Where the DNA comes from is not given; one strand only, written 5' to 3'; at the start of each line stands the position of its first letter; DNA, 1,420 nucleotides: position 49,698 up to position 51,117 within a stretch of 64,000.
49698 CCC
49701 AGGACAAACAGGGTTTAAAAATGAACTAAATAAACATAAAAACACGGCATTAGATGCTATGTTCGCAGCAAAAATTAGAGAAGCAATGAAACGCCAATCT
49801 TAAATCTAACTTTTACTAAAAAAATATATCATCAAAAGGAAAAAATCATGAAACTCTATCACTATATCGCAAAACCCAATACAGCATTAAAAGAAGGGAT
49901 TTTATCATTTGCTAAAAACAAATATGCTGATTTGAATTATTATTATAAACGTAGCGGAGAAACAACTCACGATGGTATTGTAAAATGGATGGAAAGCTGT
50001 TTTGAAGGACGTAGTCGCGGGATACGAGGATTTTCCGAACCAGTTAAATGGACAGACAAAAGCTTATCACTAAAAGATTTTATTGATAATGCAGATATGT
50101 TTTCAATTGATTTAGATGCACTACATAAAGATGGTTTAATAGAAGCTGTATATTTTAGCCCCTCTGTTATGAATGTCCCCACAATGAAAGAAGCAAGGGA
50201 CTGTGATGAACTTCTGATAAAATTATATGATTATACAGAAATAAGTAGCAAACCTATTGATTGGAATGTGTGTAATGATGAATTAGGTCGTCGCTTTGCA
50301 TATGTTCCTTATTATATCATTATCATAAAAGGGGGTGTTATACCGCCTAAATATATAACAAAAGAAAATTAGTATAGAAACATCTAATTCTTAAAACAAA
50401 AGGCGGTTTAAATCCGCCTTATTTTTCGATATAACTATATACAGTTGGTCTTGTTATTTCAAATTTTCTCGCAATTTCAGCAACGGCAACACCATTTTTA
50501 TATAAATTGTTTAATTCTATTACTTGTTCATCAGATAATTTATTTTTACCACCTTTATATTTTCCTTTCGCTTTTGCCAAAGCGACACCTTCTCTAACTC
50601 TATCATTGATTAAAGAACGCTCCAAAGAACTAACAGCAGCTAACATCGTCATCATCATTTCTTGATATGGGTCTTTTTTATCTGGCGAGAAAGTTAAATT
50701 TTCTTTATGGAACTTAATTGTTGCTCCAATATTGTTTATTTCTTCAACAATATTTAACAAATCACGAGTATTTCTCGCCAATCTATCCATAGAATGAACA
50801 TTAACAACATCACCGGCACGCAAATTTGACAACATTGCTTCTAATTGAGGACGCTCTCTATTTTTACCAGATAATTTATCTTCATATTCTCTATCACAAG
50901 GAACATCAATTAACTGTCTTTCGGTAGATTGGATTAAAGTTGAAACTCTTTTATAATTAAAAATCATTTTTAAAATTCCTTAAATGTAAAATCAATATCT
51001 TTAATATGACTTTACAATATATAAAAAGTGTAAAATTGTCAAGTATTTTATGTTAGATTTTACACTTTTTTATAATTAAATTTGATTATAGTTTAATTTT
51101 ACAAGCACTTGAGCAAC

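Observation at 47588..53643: About 6 kb AT-rich integrative element at the 3' end of tRNA-Trp, bounded by exact 17-bp direct repeats, displacing tRNA-Trp from secE-nusG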

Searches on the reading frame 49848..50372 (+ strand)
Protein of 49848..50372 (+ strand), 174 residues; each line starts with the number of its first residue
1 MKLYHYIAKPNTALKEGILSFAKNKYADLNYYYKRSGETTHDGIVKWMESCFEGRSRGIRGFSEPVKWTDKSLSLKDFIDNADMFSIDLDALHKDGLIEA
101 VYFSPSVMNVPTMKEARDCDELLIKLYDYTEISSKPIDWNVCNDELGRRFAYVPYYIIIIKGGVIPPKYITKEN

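Call 6: search_protein_families(library=pfam, proteins=[window:49848-50372:+], max_evalue=0.1)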
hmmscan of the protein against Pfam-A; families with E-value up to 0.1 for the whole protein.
window:49848-50372:+ (174 aa): 0 families

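Call 7: search_protein_families(library=phrogs, proteins=[window:49848-50372:+], max_evalue=0.1)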
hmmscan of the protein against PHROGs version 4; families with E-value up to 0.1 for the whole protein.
window:49848-50372:+ (174 aa): 1 family
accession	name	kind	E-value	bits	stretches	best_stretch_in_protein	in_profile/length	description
phrog_14343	-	unknown function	0.095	14.1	0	2-50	11-60/113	-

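Call 8: search_protein_families(library=padloc, proteins=[window:49848-50372:+], max_evalue=0.1)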
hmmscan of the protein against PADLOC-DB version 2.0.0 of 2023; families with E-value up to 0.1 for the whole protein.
window:49848-50372:+ (174 aa): 0 families

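Call 33: find_homologous_proteins(query=window:49848-50372:+, max_evalue=0.001)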
Query window:49848-50372:+ (174 aa): 432 proteins with E <= 0.001 among 498 candidates; the best 120 are listed.
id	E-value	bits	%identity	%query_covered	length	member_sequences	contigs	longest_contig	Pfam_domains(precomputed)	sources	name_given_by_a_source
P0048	5.5e-115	399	99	100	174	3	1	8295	-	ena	-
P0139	2.9e-114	397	99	100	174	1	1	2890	-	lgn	-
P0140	2.9e-114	397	99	100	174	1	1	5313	-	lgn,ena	-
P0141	2.6e-97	342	86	100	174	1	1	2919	-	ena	-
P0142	3.9e-96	338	83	100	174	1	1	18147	-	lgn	-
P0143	1.3e-95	336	84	100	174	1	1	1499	-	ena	-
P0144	1.6e-95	336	84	100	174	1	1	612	-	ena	-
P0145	1.7e-95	336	81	100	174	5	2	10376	-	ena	-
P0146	4.8e-95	334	83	99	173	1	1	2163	-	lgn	-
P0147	9.3e-95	333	83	99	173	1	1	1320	-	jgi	jgi:hypothetical protein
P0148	1.1e-94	333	83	100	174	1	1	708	-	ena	-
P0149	1.2e-94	333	82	100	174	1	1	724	-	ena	-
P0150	2.5e-94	332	83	99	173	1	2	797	-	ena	-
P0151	2.9e-94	332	81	100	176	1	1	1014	-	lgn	-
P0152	3.0e-94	332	82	100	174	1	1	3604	-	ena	-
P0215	2.2e-75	270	67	99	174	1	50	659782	-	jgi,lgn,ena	-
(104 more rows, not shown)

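Call 37: search_solved_structures(query=A2, max_evalue=10, show_alignments=1)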
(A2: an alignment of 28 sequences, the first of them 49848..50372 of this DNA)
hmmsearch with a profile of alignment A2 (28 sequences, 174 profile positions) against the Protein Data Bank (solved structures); distinct sequences matched with E-value up to 10: 3.
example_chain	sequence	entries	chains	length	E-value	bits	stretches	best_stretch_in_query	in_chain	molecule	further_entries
23wq_f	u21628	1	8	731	0.46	13.6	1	28-129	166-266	EcAgo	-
3t46_A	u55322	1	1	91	0.48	13.5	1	74-127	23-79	SCIN-D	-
3t47_A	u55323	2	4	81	0.52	13.4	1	74-127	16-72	SCIN-D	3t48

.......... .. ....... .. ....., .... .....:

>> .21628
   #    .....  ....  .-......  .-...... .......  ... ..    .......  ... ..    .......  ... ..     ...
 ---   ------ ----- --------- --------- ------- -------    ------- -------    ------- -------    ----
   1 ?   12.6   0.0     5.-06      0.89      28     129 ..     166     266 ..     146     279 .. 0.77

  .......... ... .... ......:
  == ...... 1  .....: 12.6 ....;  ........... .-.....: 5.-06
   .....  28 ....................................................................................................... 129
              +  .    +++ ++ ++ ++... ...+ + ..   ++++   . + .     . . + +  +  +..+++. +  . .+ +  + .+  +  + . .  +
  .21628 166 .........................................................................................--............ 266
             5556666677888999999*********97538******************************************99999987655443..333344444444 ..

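Call 42: find_encoding_contigs(protein=P0215, flank=5000, max_places=5)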
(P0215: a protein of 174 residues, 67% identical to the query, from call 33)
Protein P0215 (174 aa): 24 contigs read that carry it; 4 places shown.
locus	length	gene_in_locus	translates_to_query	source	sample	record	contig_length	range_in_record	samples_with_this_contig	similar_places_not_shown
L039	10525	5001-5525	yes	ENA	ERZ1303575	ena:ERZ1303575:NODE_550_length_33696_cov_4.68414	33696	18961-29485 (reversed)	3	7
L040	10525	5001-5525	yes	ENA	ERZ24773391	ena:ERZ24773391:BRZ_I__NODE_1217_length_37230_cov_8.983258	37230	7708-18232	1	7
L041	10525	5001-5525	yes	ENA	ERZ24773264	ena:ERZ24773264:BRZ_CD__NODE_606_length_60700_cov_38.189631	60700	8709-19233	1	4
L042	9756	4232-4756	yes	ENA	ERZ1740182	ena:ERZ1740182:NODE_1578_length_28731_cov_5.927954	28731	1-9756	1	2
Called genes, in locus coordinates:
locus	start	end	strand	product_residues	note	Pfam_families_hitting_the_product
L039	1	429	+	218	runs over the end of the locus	PF13707:RloB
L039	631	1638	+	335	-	PF14130:Cap4_nuclease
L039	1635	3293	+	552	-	-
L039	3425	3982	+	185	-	PF00239:Resolvase, PF02796:HTH_7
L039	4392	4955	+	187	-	-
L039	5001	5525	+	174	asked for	-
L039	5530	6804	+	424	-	-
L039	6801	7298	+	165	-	-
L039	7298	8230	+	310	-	PF01636:APH, PF01633:Choline_kinase (weak)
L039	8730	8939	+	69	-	-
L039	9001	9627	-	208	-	PF13857:Ank_5 (faint), PF00023:Ank (faint), PF12796:Ank_2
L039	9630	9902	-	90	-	PF20331:DUF6626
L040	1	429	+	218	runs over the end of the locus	PF13707:RloB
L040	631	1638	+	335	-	PF14130:Cap4_nuclease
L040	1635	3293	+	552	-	-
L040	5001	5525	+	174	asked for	-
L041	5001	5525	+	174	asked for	-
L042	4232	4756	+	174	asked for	-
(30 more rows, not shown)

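Call 44: predict_structure(alignment_id=A3)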
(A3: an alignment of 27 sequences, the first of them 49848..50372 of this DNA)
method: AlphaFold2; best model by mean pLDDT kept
length: 174 residues; sequences in the alignment: 27
mean_pLDDT: 94.2   pTM: 0.87
mean pLDDT of the five models: 94.2, 93.6, 92.7, 91.3, 90.1
residues with pLDDT >= 90: 151; 70-90: 22; 50-70: 1; < 50: 0
segments of 3 or more residues with pLDDT < 50: none
pLDDT, mean of each block of 10 residues (from residue 1): 95 97 93 93 96 95 97 96 98 98 92 74 94 95 94 96 98 96
secondary structure, 60 per line:
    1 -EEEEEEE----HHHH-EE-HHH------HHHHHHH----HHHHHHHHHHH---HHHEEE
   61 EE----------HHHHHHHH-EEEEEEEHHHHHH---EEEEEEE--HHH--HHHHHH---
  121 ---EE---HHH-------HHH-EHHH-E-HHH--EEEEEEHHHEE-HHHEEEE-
elements in order: E2-8 H13-16 H30-36 H41-51 E58-62 H73-80 E82-88 H89-94 E98-104 H112-117 E155-160 E170-173
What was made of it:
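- On ADP-ribosyltransferase superfamily (Tpt1/KptA, DarT), for the 174-aa cargo protein: pLDDT 94 (call 44).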

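Call 68: search_protein_families(library=ncbifam, proteins=[window:49848-50372:+], max_evalue=0.01)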
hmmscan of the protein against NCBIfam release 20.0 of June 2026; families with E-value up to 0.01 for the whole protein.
window:49848-50372:+ (174 aa): 1 family
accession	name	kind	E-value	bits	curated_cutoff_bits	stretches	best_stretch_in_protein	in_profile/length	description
NF001218.0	PRK00192.1-5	equivalog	0.0095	15.6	362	0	5-83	91-170/275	mannosyl-3-phosphoglycerate phosphatase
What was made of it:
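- On ADP-ribosyltransferase superfamily (Tpt1/KptA, DarT), for the 174-aa cargo protein: No Pfam, NCBIfam or PADLOC hit (calls 6, 8, 68) and no PDB sequence hit (call 37).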

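Call 90: search_protein_representatives(alignment_id=A3)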
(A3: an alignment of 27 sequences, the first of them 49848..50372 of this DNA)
Query: 27 sequences, 174 profile positions. Proteins with E-value up to 0.001 (for the whole library): 139; up to 1e-10: 71; up to 1e-30: 19. The best 139 are listed.
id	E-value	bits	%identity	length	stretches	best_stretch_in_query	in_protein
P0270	3.6e-79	280.9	-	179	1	1-173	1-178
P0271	8.7e-55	201.5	-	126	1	2-118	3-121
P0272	2.6e-54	200.0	-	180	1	1-172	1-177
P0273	1.3e-50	187.9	-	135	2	89-173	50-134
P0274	1.0e-47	178.5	-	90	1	1-89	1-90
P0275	5.5e-47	176.2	-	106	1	73-174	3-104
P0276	2.0e-46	174.3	-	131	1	48-173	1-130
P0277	9.1e-46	172.2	-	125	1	1-93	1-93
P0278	1.6e-45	171.4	-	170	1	1-111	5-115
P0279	3.9e-42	160.3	-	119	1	1-109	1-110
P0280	5.5e-38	146.8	-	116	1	63-173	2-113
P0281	3.5e-37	144.2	-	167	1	2-173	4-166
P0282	5.3e-37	143.6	-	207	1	1-122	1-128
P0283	6.1e-36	140.2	-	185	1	1-81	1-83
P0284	2.3e-35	138.3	-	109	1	1-75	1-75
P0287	3.5e-33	131.2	-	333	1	1-173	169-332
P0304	8.1e-19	84.4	-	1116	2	4-171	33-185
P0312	6.4e-17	78.3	-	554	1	3-171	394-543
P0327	2.7e-13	66.5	-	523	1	3-172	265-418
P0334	5.1e-12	62.3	-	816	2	2-105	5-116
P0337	3.7e-11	59.5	-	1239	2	2-105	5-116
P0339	4.2e-11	59.3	-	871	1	3-171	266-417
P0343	5.3e-10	55.7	-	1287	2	3-70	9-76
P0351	6.9e-09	52.1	-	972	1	1-173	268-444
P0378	2.4e-06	43.8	-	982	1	1-173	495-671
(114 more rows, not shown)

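Call 91: search_protein_families(library=pfam, proteins=[P0304, P0312, P0327, P0339, P0351, P0378, P0337, P0343, P0334, P0287], max_evalue=0.001)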
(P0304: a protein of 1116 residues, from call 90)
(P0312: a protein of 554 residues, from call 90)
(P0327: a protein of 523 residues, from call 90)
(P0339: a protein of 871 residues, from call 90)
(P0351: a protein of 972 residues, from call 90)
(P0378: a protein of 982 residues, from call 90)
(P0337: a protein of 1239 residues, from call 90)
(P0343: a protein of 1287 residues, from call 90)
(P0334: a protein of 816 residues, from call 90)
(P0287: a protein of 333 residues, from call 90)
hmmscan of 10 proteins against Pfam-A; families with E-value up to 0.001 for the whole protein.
P0304 (1116 aa): 4 families
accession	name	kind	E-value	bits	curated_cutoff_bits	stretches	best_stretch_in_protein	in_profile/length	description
PF13508.13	Acetyltransf_7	-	3e-10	40.8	27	1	437-518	8-84/84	Acetyltransferase (GNAT) domain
PF00583.31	Acetyltransf_1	-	4.4e-08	33.9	20.7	1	423-516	24-116/116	Acetyltransferase (GNAT) family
PF13673.13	Acetyltransf_10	-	4.3e-07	30.4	23.6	1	434-523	33-114/128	Acetyltransferase (GNAT) domain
PF08445.16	FR47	-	0.0002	21.7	22.1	1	460-519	23-80/86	FR47-like protein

P0312 (554 aa): 1 family
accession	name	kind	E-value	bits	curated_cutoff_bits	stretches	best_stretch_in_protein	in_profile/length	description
PF03572.23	Peptidase_S41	-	5.4e-11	42.8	24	1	185-367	12-164/165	Peptidase family S41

P0327 (523 aa): 0 families

P0339 (871 aa): 1 family
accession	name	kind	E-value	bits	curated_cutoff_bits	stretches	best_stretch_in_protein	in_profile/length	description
PF01966.28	HD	-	0.0003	21.5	22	1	459-535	4-88/116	HD domain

P0351 (972 aa): 1 family
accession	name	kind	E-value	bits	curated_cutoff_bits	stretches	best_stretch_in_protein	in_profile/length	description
PF01028.25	Topoisom_I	-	2e-25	89.9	23.7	1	30-234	6-202/228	Eukaryotic DNA topoisomerase I, catalytic core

P0378 (982 aa): 1 family
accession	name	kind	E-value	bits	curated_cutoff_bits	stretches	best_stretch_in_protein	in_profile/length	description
PF01028.25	Topoisom_I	-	2.9e-28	99.2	23.7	1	141-346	3-202/228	Eukaryotic DNA topoisomerase I, catalytic core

P0337 (1239 aa): 6 families
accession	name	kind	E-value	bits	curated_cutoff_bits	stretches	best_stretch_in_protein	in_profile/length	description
PF00583.31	Acetyltransf_1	-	6.4e-13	49.4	20.7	1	200-283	36-116/116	Acetyltransferase (GNAT) family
PF13508.13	Acetyltransf_7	-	9e-08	32.8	27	1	203-284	6-83/84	Acetyltransferase (GNAT) domain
PF13673.13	Acetyltransf_10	-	7e-07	29.7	23.6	1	197-290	30-114/128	Acetyltransferase (GNAT) domain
PF13302.13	Acetyltransf_3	-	6.2e-05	24.2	25.4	1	197-284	53-138/138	Acetyltransferase (GNAT) domain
PF08445.16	FR47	-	0.00012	22.4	22.1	1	228-286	24-80/86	FR47-like protein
PF12699.13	phiKZ_IP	-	0.00061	19.5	27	0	970-1032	86-147/387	phiKZ-like phage internal head proteins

P0343 (1287 aa): 2 families
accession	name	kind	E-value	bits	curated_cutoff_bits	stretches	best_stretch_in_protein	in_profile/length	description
PF18907.5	DUF5662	-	3.1e-14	53.3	27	1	663-834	4-155/156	Family of unknown function (DUF5662)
PF01966.28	HD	-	6.2e-07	30.1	22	1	186-279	4-112/116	HD domain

P0334 (816 aa): 0 families

P0287 (333 aa): 1 family
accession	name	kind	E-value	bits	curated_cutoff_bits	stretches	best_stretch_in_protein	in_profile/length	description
PF10688.14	Imp-YgjV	-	1.6e-20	73.9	23.5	1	5-157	1-150/159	Bacterial inner membrane protein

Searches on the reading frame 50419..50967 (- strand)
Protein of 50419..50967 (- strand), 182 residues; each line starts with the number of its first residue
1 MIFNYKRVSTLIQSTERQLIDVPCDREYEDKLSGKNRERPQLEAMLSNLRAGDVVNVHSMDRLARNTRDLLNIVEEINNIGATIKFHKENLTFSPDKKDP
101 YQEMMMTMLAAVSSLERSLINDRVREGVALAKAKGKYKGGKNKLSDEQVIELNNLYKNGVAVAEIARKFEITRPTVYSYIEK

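Call 6: search_protein_families(library=pfam, proteins=[window:50419-50967:-], max_evalue=0.1)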
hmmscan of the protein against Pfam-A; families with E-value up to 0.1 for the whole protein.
window:50419-50967:- (182 aa): 15 families
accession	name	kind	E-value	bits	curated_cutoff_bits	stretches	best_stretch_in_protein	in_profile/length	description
PF00239.26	Resolvase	-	6.1e-33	114.4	23.3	1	3-137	2-145/145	Resolvase, N terminal domain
PF02796.21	HTH_7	-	7.6e-06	26.4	23.8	1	141-181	3-43/45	Helix-turn-helix domain of resolvase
PF13518.12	HTH_28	-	0.00059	20.3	25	1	155-181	8-34/52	Helix-turn-helix domain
PF06056.18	Terminase_5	-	0.001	19.4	20.3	1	155-182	9-36/58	Putative ATPase subunit of terminase (gpP-like)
PF13309.12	HTH_22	-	0.0014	19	29.6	1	161-180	43-62/63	HTH domain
PF13551.12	HTH_29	-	0.0032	18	28.1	1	156-181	8-34/64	Winged helix-turn helix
PF04297.20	UPF0122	-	0.0033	18.1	22.7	1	144-182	18-56/101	Putative helix-turn-helix protein, YlxM / p13 like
PF13936.12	HTH_38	-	0.0037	17.4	27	1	143-169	4-30/44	Helix-turn-helix domain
PF13384.12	HTH_23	-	0.0057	16.9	24.6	1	155-180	13-38/50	Homeodomain-like domain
PF08279.18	HTH_11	-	0.0068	16.7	25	1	155-181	11-37/55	HTH domain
PF14493.12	HTH_40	-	0.016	15.9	27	1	154-181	7-34/89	Helix-turn-helix domain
PF09339.16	HTH_IclR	-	0.026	14.7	22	0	159-180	18-39/52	IclR helix-turn-helix domain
PF12802.13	MarR_2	-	0.039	14.5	27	1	146-176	5-37/61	MarR family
PF00196.25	GerE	-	0.053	13.6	23.5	0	158-181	16-39/57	Bacterial regulatory proteins, luxR family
PF08281.18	Sigma70_r4_2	-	0.057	13.5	25.7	0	159-180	26-47/54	Sigma-70, region 4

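Call 7: search_protein_families(library=phrogs, proteins=[window:50419-50967:-], max_evalue=0.1)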
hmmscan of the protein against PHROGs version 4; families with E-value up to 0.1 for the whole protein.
window:50419-50967:- (182 aa): 19 families
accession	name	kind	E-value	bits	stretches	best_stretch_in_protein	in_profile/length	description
phrog_125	-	DNA, RNA and nucleotide metabolism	5.3e-56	191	1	1-181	21-201/254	DNA invertase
phrog_95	-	integration and excision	1.8e-25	90.6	1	27-141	128-243/651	integrase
phrog_517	-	DNA, RNA and nucleotide metabolism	1.7e-06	29.9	1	73-177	15-119/128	HTH DNA binding protein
phrog_8275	-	DNA, RNA and nucleotide metabolism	1.3e-05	26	1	1-46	1-49/51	DNA invertase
phrog_664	-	DNA, RNA and nucleotide metabolism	5e-05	24.2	1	128-181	69-122/210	DNA binding protein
phrog_20467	-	DNA, RNA and nucleotide metabolism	0.00013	22.8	1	143-180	62-99/112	HNH endonuclease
phrog_323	-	transcription regulation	0.0014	19.3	1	116-181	75-133/319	transcriptional regulator, D5-like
phrog_4151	-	DNA, RNA and nucleotide metabolism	0.0019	19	1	146-181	7-42/154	DNA binding protein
phrog_11376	-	unknown function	0.0032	18.7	1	138-181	83-126/134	-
phrog_1303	-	DNA, RNA and nucleotide metabolism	0.0091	16.7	1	143-180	23-60/184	DNA binding protein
phrog_4538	-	unknown function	0.011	15.7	1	140-182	349-391/447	-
phrog_6156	-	DNA, RNA and nucleotide metabolism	0.014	15.8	1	140-177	182-219/261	endonuclease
phrog_3855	-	DNA, RNA and nucleotide metabolism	0.015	16.7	1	143-181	63-101/115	HTH DNA binding protein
phrog_151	-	integration and excision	0.025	14.1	1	114-182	96-167/582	transposase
phrog_33699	-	unknown function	0.028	14.9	1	137-179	76-118/213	-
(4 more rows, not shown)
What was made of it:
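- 50419..50967 (-): Small serine recombinase (resolvase/invertase type), 182 aa, with a C-terminal HTH_7. PF00239 E=6e-33, PF02796 E=7.6e-6, phrog_125 E=5e-56 (calls 6, 7).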

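Call 8: search_protein_families(library=padloc, proteins=[window:50419-50967:-], max_evalue=0.1)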
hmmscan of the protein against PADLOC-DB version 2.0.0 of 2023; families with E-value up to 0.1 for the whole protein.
window:50419-50967:- (182 aa): 5 families
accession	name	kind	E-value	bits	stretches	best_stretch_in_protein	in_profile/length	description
PDLC04133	mad1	-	0.00034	18.9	1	162-182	8-28/60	mads_1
PDLC01434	CasR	-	0.0015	16.4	1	143-181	125-163/191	"CAS-I,CAS-II,CAS-III,CAS-IV,CAS-V,CAS-VI; associated_signaling"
PDLC01268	CasR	-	0.0017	16.4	1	120-181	105-159/179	"CAS-I,CAS-II,CAS-III,CAS-IV,CAS-V,CAS-VI; associated_signaling"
PDLC01849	CARF3--CARF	-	0.0073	14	1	143-181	135-173/197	-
PDLC01044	Csa3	-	0.016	13.1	1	123-182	119-172/194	Type I-A associated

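Call 68: search_protein_families(library=ncbifam, proteins=[window:50419-50967:-], max_evalue=0.01)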
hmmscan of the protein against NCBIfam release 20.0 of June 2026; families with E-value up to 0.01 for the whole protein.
window:50419-50967:- (182 aa): 7 families
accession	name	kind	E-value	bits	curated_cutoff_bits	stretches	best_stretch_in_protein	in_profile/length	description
NF009949.0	PRK13413.1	equivalog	3e-13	49.9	272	1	1-181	1-194/203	master DNA invertase Mpi family serine-type recombinase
NF047343.1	SCCmet_CcrB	equivalog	3.3e-13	49.1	900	1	18-140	44-160/542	cassette chromosome recombinase CcrB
NF041201.1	recomb_XisF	equivalog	2.3e-11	43.3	375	1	5-168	4-183/465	fdxN element excision recombinase XisF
NF047347.1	SCCmet_CcrC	equivalog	5e-09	35.2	900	1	17-135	36-153/558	cassette chromosome recombinase CcrC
NF049883.1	resolv_YneB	equivalog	0.00063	19.2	175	1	26-146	39-155/211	YneB family resolvase-like protein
NF045758.2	YlxM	equivalog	0.00068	19.7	80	1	144-182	17-55/72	YlxM family DNA-binding protein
TIGR01884.1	cas_HTH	subfamily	0.0034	16.8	60.2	0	142-181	138-178/202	CRISPR-associated CARF protein Csa3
